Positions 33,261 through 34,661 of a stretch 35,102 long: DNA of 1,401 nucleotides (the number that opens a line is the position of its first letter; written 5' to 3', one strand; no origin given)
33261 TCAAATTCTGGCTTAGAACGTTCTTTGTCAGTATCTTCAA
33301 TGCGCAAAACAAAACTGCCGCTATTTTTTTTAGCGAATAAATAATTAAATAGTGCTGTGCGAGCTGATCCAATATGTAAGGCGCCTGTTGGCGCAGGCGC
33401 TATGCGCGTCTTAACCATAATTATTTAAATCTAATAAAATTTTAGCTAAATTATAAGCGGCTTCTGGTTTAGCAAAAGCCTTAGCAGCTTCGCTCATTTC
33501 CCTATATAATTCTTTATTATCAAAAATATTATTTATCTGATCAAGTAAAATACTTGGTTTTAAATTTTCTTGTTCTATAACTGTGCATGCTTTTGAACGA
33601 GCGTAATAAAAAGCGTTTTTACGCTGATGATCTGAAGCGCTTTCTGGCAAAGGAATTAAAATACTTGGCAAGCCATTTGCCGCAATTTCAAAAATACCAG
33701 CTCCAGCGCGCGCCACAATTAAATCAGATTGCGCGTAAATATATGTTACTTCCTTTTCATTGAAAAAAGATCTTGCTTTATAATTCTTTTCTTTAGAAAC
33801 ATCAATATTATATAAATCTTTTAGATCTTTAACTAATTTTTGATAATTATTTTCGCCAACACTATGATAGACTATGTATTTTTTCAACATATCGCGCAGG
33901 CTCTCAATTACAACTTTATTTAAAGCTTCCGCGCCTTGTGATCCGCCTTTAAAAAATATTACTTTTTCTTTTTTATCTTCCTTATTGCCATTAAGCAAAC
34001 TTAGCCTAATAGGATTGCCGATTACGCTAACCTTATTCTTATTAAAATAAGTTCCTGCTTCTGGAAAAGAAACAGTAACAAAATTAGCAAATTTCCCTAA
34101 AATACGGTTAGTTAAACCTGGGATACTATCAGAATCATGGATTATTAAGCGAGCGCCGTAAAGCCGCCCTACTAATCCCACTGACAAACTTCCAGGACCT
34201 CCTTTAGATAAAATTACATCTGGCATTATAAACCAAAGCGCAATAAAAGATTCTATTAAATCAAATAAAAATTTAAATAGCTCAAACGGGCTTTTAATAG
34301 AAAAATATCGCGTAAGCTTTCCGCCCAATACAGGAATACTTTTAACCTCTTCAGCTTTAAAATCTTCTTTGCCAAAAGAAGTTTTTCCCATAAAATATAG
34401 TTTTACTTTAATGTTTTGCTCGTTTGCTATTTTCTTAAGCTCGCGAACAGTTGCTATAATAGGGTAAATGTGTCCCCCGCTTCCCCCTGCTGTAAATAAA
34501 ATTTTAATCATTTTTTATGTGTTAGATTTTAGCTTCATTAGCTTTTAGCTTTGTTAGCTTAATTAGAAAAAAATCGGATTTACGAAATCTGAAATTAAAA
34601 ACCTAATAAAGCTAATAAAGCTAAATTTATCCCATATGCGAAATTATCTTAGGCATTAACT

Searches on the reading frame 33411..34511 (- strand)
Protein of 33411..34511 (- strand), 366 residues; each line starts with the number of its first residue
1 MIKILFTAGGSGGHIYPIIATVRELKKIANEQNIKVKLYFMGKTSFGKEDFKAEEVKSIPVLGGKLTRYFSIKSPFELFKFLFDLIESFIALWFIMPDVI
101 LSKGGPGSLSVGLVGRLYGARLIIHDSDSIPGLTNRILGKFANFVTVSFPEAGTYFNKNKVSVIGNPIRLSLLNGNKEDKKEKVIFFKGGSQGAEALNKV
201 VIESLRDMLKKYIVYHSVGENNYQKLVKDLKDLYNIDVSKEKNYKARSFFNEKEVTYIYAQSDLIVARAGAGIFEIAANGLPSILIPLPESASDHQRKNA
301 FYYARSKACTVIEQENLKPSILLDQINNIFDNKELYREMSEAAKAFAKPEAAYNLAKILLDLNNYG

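Call 17: find_encoding_contigs(protein=window:33411-34511:-, flank=10000, max_places=10)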
Protein window:33411-34511:- (366 aa): 4 contigs read that carry it; 4 places shown.
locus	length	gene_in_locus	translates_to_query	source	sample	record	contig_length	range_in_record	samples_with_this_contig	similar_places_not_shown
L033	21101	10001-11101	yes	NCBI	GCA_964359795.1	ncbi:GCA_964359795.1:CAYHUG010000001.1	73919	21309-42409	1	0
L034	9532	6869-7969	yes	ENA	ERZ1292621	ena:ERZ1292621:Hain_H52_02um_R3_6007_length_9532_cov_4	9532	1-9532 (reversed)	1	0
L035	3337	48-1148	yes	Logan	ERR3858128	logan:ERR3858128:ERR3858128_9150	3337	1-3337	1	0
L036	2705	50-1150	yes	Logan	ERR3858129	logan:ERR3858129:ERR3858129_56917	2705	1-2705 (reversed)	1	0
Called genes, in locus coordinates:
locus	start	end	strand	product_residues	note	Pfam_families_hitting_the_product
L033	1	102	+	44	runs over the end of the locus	-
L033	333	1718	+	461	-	PF01336:tRNA_anti-codon, PF00152:tRNA-synt_2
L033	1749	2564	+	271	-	PF00768:Peptidase_S11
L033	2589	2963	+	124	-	PF05635:23S_rRNA_IVP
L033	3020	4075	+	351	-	PF10555:MraY_sig1 (weak), PF00953:Glycos_transf_4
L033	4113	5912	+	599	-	-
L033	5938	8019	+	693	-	PF01177:Asp_Glu_race, PF21799:MurD-like_N, PF08245:Mur_ligase_M, PF02875:Mur_ligase_C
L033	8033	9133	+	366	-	PF01098:FTSW_RODA_SPOVE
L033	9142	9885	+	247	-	-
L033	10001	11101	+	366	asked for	PF03033:Glyco_transf_28, PF04101:Glyco_tran_28_C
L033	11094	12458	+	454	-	PF00749:tRNA-synt_1c, PF19269:Anticodon_2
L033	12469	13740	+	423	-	PF01551:Peptidase_M23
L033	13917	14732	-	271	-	PF04402:SIMPL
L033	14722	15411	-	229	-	PF25231:DUF7847 (faint), PF06790:UPF0259 (weak)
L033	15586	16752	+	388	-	PF12705:PDDEXK_1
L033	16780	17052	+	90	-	PF01016:Ribosomal_L27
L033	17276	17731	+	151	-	-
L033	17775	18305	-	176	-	PF01281:Ribosomal_L9_N, PF03948:Ribosomal_L9_C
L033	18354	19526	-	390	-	PF22694:CtpB_N-like (weak), PF00595:PDZ, PF13180:PDZ_2, PF17820:PDZ_6, PF03572:Peptidase_S41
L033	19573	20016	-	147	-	PF09055:Sod_Ni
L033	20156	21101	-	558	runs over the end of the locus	-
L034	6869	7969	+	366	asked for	PF03033:Glyco_transf_28, PF04101:Glyco_tran_28_C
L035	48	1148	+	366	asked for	PF03033:Glyco_transf_28, PF04101:Glyco_tran_28_C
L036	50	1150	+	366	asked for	PF03033:Glyco_transf_28, PF04101:Glyco_tran_28_C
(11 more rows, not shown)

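Call 73: search_protein_families(library=pfam, max_evalue=0.01, proteins=[L033:4113-5912:+, L033:9142-9885:+, L033:2589-2963:+])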
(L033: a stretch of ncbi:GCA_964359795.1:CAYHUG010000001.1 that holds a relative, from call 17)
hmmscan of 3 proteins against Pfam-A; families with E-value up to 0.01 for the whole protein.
L033:4113-5912:+ (599 aa): 0 families

L033:9142-9885:+ (247 aa): 1 family
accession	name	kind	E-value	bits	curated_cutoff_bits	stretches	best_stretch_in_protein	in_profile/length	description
PF13451.12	zf_Tbcl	-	0.0019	18.5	24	1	8-45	6-44/48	Probable treble clef domain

L033:2589-2963:+ (124 aa): 2 families
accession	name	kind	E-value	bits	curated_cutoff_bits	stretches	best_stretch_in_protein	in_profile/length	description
PF05635.17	23S_rRNA_IVP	-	5.8e-21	75.2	33.8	1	19-113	12-105/106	23S rRNA-intervening sequence protein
PF13177.12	DNA_pol3_delta2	-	0.0047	17.4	27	1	55-107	74-127/161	DNA polymerase III, delta subunit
